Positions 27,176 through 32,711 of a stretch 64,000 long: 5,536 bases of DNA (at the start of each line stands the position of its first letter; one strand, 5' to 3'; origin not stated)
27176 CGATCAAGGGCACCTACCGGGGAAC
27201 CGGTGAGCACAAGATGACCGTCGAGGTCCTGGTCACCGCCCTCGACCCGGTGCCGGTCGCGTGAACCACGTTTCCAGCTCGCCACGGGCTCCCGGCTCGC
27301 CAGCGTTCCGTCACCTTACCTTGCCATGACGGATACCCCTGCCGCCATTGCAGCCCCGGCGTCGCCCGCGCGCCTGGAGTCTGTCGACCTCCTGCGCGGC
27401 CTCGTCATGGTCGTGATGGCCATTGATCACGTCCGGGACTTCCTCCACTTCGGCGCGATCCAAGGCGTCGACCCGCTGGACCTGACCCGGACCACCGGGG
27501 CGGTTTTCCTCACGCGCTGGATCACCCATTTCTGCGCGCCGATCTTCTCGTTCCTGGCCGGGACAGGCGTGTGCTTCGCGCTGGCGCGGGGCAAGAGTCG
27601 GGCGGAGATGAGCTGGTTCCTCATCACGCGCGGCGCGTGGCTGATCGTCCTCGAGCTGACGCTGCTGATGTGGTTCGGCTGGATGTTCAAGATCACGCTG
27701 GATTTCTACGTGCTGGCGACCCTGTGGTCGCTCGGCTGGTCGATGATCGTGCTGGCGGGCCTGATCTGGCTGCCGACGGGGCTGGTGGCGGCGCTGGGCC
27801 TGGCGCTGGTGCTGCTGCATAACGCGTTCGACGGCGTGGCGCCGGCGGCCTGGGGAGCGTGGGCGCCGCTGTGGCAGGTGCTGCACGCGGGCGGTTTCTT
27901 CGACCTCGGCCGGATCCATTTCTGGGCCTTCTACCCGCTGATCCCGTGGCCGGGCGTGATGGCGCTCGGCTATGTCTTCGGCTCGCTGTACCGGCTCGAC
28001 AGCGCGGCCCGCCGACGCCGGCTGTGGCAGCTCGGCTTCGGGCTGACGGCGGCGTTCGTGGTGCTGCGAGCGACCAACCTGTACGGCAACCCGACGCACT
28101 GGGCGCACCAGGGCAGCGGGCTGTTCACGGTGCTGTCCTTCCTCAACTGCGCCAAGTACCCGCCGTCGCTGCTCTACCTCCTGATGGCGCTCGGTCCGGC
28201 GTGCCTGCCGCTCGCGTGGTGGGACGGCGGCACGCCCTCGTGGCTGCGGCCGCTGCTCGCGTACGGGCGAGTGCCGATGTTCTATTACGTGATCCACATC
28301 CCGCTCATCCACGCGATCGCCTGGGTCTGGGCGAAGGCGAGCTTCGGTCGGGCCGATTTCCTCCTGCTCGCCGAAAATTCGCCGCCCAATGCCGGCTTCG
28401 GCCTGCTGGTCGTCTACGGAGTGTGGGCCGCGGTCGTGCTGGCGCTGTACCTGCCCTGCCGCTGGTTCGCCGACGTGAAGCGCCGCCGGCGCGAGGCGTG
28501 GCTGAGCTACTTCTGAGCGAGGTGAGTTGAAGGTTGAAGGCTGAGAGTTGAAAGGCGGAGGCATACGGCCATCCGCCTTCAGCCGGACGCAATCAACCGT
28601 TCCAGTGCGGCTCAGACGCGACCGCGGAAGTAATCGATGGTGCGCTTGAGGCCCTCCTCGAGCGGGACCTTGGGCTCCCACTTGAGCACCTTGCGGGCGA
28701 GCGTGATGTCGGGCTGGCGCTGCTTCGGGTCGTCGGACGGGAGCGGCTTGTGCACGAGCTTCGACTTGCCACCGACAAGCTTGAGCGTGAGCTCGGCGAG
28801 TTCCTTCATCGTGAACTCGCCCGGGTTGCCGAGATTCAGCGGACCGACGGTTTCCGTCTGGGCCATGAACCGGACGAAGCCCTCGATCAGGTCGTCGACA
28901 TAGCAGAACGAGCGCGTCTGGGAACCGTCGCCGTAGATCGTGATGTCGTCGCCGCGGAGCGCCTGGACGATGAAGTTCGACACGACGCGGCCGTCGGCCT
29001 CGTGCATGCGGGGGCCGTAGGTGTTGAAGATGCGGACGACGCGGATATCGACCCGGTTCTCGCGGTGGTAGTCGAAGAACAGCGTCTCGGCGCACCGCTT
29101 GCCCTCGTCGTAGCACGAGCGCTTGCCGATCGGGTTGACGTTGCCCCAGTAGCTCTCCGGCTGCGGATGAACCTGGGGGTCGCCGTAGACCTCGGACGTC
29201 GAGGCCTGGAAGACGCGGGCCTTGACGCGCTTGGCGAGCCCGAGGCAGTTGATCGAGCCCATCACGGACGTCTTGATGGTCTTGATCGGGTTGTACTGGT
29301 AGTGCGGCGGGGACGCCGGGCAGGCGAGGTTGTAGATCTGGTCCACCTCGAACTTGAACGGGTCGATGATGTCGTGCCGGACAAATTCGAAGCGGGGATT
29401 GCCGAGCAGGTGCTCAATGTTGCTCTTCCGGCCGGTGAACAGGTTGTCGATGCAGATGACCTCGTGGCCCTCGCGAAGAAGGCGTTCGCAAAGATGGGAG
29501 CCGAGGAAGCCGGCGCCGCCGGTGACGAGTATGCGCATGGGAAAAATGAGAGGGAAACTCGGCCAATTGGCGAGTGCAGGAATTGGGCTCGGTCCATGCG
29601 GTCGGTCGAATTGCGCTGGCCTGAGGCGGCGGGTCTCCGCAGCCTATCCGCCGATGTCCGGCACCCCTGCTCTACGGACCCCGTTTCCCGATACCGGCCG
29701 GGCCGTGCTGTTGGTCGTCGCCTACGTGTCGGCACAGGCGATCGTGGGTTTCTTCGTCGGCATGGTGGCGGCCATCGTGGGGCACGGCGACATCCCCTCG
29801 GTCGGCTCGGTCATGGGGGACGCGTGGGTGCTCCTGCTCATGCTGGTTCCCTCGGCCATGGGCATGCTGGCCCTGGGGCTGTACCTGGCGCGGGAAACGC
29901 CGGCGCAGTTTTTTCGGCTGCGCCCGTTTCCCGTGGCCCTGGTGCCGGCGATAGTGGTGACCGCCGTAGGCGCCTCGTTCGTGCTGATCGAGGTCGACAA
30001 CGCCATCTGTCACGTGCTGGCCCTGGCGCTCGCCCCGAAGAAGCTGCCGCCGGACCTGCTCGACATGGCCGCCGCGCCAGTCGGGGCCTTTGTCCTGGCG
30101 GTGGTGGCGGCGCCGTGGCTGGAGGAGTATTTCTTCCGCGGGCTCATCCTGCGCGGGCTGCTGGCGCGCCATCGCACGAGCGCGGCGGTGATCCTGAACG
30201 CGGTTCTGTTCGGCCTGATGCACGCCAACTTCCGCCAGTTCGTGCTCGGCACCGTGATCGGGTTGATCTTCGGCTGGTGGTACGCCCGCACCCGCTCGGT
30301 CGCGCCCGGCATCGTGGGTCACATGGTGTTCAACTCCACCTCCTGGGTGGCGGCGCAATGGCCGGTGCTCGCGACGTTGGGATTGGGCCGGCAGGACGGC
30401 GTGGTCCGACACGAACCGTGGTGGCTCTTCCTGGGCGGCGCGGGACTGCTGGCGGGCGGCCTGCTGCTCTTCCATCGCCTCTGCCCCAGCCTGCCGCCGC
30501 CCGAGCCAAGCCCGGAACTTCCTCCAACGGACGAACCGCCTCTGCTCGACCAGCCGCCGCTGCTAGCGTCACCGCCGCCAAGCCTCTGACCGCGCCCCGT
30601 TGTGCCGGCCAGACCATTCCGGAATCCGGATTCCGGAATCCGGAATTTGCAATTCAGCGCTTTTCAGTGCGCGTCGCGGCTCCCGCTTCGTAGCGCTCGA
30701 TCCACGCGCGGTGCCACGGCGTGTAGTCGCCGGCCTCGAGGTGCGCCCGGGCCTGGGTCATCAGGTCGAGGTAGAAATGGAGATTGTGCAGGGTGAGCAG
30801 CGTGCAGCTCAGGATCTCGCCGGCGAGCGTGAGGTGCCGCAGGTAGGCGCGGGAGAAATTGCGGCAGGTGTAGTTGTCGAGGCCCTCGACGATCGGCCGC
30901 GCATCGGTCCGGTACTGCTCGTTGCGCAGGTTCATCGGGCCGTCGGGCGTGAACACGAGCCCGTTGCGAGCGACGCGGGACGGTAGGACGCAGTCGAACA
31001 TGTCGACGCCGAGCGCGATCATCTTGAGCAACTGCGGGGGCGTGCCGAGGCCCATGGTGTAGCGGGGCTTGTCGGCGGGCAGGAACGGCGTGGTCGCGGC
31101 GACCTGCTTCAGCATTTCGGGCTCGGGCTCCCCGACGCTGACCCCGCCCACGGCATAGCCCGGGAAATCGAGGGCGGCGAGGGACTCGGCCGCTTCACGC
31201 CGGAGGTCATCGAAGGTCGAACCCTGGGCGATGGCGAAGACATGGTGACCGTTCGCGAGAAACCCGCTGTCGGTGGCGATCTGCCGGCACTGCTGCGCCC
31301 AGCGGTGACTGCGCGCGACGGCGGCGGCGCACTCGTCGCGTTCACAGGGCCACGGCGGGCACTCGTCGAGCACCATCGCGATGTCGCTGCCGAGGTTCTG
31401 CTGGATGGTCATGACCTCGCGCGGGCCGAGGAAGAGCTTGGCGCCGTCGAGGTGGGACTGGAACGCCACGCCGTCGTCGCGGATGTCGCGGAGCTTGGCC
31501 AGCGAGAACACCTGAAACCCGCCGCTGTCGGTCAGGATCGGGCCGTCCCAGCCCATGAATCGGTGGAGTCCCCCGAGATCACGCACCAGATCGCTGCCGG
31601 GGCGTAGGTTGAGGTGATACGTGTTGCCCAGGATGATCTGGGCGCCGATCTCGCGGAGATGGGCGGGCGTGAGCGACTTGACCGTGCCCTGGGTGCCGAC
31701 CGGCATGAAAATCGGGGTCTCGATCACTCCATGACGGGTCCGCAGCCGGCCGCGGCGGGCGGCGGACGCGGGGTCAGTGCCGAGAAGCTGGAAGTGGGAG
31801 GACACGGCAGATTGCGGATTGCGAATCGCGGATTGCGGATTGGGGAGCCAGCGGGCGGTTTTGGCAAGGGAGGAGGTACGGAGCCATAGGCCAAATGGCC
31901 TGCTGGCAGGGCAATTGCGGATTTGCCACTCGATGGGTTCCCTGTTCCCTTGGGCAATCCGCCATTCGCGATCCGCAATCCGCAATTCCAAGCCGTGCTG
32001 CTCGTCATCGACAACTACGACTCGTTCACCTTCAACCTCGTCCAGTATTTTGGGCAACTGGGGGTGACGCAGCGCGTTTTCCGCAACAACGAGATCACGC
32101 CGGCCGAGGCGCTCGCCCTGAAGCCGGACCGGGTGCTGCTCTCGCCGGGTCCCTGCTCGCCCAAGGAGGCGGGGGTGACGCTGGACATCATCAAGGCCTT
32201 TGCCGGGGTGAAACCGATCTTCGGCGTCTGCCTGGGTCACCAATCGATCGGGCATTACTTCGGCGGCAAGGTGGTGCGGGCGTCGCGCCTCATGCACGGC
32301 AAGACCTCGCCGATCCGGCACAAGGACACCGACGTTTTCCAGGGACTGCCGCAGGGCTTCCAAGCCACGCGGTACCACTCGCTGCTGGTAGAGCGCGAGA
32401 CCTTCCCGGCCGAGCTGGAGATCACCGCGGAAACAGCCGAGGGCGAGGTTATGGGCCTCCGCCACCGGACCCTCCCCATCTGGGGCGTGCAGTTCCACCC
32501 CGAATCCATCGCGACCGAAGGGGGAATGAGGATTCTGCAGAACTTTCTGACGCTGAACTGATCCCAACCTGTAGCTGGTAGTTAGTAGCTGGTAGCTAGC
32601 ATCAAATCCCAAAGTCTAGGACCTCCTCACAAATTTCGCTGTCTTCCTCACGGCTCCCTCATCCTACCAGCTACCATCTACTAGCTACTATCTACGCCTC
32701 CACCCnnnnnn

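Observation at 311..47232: Almost every intergenic gap is filled by inverted arrays of degenerate 7-nt tandem repeats: different heptamer per locus, same architecture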

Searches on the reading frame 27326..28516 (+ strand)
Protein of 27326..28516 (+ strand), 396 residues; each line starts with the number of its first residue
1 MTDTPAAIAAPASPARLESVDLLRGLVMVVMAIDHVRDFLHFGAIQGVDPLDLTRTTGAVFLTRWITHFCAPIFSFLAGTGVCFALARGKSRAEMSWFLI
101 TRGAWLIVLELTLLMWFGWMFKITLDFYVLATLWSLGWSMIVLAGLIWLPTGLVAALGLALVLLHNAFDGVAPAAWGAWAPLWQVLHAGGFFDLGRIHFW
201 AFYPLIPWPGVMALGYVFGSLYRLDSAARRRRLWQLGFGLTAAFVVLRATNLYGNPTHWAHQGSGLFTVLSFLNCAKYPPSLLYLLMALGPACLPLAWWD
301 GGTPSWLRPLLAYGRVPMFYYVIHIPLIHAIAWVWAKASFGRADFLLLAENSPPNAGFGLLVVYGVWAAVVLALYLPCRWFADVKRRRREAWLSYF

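Call 9: search_protein_families(library=pfam, proteins=[window:27326-28516:+])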
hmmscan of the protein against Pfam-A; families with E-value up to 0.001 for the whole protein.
window:27326-28516:+ (396 aa): 1 family
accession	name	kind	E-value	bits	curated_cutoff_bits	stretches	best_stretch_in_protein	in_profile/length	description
PF07786.18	HGSNAT_cat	-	3.8e-10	40.1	22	1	16-235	1-196/222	Heparan-alpha-glucosaminide N-acetyltransferase, catalytic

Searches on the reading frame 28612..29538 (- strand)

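Call 9: search_protein_families(library=pfam, proteins=[window:28612-29538:-])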
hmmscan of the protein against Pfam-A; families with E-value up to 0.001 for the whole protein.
window:28612-29538:- (308 aa): 6 families
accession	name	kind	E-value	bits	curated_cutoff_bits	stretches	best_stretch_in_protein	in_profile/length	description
PF16363.11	GDP_Man_Dehyd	-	2.1e-53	182.4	27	1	4-300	1-332/332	GDP-mannose 4,6 dehydratase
PF01370.27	Epimerase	-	1.4e-51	175.7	20.9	1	3-235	1-238/240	NAD dependent epimerase/dehydratase family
PF02719.21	Polysacc_synt_2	-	7.1e-09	35.7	20.2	1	3-108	1-121/293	Polysaccharide biosynthesis protein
PF07993.18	NAD_binding_4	-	4.4e-08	33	20.1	0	5-27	1-23/258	Male sterility protein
PF01073.25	3Beta_HSD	-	3.1e-07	30.2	22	1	4-217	1-221/280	3-beta hydroxysteroid dehydrogenase/isomerase family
PF04321.23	RmlD_sub_bind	-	2.3e-05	24.1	27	1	1-262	1-238/287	RmlD substrate binding domain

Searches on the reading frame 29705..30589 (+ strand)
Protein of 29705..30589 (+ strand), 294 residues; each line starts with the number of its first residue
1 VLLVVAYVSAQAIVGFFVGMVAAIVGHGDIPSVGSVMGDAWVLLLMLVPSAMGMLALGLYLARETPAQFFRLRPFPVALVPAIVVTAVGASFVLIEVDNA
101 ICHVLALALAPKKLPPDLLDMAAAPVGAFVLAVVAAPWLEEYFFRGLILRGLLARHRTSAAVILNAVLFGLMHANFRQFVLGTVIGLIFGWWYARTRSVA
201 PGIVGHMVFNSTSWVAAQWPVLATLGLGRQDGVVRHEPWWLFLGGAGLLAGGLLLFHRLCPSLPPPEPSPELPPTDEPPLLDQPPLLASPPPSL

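Call 9: search_protein_families(library=pfam, proteins=[window:29705-30589:+])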
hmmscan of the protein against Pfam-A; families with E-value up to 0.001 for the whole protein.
window:29705-30589:+ (294 aa): 1 family
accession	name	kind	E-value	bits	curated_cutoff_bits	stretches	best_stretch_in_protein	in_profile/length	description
PF02517.21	Rce1-like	-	2.3e-20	73.1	22.4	1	125-211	4-92/93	Type II CAAX prenyl endopeptidase Rce1-like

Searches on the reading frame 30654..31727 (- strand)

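Call 9: search_protein_families(library=pfam, proteins=[window:30654-31727:-])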
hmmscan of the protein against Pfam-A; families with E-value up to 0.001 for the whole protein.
window:30654-31727:- (357 aa): 1 family
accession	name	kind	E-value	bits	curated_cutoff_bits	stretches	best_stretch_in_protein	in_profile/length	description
PF01702.25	TGT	-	1.9e-146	488.2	26.3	1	2-347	15-356/357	Queuine tRNA-ribosyltransferase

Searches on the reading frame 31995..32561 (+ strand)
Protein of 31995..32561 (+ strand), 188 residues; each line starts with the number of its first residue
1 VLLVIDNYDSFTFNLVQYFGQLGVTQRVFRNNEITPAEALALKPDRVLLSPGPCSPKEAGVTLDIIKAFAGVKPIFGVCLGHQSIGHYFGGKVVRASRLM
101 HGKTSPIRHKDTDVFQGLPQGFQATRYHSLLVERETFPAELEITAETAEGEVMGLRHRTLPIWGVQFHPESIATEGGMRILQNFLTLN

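Call 9: search_protein_families(library=pfam, proteins=[window:31995-32561:+])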
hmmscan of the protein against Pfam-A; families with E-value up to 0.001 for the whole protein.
window:31995-32561:+ (188 aa): 2 families
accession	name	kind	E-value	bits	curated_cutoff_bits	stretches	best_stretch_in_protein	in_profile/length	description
PF00117.34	GATase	-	1.1e-59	201.7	22.8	1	3-185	1-187/190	Glutamine amidotransferase class-I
PF07722.19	Peptidase_C26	-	2.2e-08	34.5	20.5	1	67-170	100-219/219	Peptidase C26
